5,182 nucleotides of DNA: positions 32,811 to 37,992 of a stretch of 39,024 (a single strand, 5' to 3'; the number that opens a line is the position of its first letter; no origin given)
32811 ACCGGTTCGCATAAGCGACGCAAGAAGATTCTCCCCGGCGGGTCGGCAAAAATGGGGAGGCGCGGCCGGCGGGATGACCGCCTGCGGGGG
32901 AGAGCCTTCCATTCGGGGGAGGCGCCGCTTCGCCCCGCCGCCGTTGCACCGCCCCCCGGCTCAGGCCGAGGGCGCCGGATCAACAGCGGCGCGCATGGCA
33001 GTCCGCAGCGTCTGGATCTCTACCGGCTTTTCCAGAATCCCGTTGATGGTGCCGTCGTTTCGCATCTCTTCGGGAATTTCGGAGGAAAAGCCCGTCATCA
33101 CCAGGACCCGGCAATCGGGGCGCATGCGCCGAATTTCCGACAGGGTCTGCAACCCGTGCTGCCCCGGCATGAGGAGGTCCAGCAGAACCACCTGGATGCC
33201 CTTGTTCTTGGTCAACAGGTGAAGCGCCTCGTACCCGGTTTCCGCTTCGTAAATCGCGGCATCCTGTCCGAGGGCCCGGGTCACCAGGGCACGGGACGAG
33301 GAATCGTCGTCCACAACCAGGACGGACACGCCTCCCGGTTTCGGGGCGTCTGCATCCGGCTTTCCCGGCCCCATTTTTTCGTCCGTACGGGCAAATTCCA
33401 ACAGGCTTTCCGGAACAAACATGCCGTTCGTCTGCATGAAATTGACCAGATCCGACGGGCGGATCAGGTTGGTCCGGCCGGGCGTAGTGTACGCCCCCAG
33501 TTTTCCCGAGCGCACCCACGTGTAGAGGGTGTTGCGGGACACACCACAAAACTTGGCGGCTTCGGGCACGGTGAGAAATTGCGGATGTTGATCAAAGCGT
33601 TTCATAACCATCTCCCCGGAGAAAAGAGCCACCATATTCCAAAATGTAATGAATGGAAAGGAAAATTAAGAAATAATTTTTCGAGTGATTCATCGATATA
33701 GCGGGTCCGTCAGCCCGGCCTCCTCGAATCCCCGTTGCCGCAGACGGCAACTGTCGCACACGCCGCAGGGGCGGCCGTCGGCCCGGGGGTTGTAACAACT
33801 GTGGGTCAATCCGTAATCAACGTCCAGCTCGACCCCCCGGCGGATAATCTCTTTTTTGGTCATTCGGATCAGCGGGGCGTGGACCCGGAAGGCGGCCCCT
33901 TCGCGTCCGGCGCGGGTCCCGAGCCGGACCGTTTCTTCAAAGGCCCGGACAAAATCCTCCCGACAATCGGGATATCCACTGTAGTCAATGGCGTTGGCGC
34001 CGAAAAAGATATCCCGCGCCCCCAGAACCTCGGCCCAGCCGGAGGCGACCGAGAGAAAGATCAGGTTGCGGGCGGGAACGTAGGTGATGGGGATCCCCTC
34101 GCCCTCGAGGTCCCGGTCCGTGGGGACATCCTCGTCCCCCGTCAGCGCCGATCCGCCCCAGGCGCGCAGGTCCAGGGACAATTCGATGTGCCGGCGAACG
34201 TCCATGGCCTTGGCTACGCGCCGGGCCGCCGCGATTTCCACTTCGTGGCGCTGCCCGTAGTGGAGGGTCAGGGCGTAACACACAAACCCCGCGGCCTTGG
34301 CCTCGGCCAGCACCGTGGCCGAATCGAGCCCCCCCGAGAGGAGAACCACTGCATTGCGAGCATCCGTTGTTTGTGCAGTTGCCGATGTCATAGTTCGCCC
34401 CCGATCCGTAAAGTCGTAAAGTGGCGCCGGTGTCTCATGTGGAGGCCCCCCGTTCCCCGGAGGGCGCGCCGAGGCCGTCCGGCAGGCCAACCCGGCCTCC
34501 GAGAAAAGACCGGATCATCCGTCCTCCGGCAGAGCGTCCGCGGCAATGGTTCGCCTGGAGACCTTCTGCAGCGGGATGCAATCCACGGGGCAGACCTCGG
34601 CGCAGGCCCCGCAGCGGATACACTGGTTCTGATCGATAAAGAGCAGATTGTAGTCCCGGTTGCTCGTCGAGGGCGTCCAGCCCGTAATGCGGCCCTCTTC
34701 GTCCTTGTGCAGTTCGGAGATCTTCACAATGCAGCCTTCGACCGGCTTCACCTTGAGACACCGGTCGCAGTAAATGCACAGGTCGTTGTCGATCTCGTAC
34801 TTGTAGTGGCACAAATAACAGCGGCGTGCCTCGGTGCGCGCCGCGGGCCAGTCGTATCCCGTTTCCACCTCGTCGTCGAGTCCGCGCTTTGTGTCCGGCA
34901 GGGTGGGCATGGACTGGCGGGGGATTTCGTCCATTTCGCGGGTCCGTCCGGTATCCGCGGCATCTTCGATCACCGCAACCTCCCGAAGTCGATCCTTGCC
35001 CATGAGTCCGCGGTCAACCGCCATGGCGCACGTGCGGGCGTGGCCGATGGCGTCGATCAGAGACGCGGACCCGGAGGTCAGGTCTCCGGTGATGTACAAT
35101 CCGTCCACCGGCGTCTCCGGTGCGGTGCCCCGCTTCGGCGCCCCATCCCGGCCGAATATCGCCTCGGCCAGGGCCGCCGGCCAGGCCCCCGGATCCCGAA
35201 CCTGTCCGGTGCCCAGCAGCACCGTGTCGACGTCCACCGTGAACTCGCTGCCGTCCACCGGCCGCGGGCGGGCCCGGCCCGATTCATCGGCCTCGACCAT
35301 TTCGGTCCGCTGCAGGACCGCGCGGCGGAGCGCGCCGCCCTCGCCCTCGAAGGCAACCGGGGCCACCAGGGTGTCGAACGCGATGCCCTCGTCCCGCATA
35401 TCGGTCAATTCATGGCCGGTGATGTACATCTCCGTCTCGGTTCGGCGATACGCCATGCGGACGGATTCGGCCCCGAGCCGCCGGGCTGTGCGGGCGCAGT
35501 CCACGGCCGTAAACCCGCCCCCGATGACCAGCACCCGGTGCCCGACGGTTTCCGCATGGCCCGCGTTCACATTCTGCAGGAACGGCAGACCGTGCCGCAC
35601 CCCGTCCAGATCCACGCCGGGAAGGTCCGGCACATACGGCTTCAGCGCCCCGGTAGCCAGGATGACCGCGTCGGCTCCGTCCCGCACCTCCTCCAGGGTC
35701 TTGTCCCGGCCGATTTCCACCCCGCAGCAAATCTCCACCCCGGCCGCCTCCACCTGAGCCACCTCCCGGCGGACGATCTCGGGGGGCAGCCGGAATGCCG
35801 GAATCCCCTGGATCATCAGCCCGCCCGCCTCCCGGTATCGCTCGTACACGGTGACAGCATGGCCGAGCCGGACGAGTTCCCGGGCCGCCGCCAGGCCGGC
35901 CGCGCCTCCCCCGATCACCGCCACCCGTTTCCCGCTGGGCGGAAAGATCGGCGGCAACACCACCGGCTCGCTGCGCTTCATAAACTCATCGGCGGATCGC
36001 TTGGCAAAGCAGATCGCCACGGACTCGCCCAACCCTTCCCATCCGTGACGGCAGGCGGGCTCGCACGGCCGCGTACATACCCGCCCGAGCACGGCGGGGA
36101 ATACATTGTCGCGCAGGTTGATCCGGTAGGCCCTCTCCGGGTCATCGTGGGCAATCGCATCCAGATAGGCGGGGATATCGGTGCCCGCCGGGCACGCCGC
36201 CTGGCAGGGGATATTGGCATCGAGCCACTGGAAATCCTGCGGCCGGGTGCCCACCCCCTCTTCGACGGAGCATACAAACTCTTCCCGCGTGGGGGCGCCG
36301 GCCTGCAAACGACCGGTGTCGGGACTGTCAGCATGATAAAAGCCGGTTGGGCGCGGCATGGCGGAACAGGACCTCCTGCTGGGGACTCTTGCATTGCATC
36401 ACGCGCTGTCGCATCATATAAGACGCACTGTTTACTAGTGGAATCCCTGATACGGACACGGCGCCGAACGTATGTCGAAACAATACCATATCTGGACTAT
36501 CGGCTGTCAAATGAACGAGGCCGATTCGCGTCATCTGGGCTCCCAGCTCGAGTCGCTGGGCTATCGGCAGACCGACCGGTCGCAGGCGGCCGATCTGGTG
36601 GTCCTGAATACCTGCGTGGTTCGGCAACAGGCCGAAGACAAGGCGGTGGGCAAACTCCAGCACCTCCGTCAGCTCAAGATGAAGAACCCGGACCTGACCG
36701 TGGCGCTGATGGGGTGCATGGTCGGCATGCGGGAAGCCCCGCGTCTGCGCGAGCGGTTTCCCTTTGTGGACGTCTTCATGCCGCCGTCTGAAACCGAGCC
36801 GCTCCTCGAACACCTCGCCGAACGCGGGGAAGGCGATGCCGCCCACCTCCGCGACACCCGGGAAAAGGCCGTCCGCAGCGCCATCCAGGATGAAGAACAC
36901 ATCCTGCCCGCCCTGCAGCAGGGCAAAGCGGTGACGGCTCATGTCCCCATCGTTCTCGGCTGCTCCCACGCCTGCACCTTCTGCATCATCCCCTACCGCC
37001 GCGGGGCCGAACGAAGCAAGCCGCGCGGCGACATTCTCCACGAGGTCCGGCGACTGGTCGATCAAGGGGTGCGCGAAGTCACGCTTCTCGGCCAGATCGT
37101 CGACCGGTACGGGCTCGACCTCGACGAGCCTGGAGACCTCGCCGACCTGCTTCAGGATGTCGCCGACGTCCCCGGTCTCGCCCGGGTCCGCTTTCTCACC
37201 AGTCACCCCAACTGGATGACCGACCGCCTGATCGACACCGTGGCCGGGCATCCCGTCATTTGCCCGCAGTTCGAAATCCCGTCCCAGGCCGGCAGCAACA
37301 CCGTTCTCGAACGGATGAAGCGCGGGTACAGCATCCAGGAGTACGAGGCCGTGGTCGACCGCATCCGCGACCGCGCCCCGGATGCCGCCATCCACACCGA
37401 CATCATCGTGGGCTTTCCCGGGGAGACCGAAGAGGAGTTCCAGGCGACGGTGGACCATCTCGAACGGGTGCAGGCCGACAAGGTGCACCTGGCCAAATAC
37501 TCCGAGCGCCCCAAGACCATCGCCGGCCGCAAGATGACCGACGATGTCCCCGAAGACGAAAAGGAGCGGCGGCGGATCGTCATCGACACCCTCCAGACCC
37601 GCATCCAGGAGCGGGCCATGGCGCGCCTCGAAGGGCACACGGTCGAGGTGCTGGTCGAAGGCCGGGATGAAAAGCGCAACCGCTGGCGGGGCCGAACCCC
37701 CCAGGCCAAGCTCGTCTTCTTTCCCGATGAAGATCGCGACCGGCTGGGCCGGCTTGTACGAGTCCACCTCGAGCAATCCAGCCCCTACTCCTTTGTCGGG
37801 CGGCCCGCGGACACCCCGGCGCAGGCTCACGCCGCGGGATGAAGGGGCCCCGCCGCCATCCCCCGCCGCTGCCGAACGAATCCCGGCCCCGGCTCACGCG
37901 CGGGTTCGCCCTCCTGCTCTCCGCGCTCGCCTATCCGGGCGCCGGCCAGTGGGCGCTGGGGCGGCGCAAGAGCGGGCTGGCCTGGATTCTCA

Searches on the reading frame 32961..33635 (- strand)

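Call 38: search_protein_families(library=pfam, proteins=[window:32961-33635:-], max_evalue=0.00001)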
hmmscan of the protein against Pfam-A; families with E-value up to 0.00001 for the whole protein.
window:32961-33635:- (224 aa): 2 families
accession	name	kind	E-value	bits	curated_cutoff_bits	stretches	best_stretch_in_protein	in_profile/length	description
PF00072.30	Response_reg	-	3.4e-19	69.5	30.2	1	105-214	1-110/111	Response regulator receiver domain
PF12728.13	HTH_17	-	3.4e-14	53.3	27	1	20-70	1-50/51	Helix-turn-helix domain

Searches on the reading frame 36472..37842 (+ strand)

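Call 38: search_protein_families(library=pfam, proteins=[window:36472-37842:+], max_evalue=0.00001)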
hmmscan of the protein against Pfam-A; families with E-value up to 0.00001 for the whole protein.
window:36472-37842:+ (456 aa): 3 families
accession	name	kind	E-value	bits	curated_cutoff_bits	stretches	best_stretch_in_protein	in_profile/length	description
PF00919.26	UPF0004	-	9.1e-25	87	27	1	5-103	2-97/98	Uncharacterized protein family UPF0004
PF04055.27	Radical_SAM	-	1.3e-23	84.4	29.5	1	159-329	2-165/166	Radical SAM superfamily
PF01938.26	TRAM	-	1.3e-07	31.8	21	1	385-440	2-55/61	TRAM domain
